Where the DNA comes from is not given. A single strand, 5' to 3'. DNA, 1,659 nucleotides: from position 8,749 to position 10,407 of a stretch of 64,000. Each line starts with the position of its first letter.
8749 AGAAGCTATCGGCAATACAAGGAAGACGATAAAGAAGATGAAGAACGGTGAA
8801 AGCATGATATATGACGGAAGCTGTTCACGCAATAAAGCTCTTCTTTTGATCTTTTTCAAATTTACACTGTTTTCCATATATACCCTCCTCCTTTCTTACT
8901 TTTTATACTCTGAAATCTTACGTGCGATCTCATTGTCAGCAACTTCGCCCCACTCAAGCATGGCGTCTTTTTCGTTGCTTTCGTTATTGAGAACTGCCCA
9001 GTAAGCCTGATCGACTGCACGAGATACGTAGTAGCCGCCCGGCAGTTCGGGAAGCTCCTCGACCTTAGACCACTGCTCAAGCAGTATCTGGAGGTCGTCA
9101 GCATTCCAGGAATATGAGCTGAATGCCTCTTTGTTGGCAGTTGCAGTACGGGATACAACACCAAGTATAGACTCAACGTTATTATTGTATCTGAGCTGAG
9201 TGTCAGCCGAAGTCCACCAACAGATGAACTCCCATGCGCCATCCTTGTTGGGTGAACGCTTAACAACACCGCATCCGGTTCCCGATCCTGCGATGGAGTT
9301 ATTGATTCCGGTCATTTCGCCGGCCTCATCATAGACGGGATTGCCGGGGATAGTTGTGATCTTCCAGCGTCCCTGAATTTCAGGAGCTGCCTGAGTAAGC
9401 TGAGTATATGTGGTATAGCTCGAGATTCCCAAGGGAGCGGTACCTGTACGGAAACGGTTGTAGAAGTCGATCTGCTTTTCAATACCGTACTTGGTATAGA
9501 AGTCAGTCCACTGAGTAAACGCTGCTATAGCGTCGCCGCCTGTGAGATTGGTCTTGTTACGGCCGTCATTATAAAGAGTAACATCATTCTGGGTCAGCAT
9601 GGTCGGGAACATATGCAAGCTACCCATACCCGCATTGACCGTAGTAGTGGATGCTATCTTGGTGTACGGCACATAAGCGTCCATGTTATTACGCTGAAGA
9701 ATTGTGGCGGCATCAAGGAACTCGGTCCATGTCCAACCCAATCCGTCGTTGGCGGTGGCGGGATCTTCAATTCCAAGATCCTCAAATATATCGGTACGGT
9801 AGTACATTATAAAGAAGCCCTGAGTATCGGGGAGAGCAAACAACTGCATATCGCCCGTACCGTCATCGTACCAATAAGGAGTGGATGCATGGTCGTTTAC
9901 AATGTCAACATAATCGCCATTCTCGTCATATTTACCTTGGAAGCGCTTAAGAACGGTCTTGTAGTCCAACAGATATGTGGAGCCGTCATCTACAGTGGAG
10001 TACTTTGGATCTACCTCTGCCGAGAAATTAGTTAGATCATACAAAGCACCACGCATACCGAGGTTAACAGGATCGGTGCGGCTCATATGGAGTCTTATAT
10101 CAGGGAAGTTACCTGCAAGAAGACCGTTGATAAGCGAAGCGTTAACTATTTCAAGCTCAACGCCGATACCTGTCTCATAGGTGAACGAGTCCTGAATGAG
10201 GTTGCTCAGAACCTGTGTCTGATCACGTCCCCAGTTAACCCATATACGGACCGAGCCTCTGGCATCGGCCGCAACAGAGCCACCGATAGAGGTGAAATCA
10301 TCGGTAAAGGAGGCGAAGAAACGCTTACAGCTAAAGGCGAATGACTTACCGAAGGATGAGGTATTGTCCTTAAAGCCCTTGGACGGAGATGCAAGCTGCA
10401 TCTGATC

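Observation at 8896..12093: Substrate-binding protein fused to an N-terminal extension of about 550 aa with tandem beta-sandwich (CBM-like) repeats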

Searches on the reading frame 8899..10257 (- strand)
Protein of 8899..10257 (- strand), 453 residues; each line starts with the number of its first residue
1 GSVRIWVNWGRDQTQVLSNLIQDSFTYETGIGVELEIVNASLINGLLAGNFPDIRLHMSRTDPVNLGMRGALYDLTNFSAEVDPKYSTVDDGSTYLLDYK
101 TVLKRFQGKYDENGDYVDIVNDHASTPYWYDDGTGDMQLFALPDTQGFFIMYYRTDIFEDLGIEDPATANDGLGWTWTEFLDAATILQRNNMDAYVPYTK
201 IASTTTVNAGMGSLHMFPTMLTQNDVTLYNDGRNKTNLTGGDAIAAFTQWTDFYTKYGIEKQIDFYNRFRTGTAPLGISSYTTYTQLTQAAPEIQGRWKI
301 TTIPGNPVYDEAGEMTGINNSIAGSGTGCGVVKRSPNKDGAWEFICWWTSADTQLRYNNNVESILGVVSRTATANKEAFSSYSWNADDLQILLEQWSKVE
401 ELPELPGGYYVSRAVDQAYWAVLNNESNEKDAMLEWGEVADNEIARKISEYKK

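Call 32: search_solved_structures(query=window:8899-10257:-, max_evalue=0.01)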
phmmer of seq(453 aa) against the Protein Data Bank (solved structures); distinct sequences matched with E-value up to 0.01: 0.
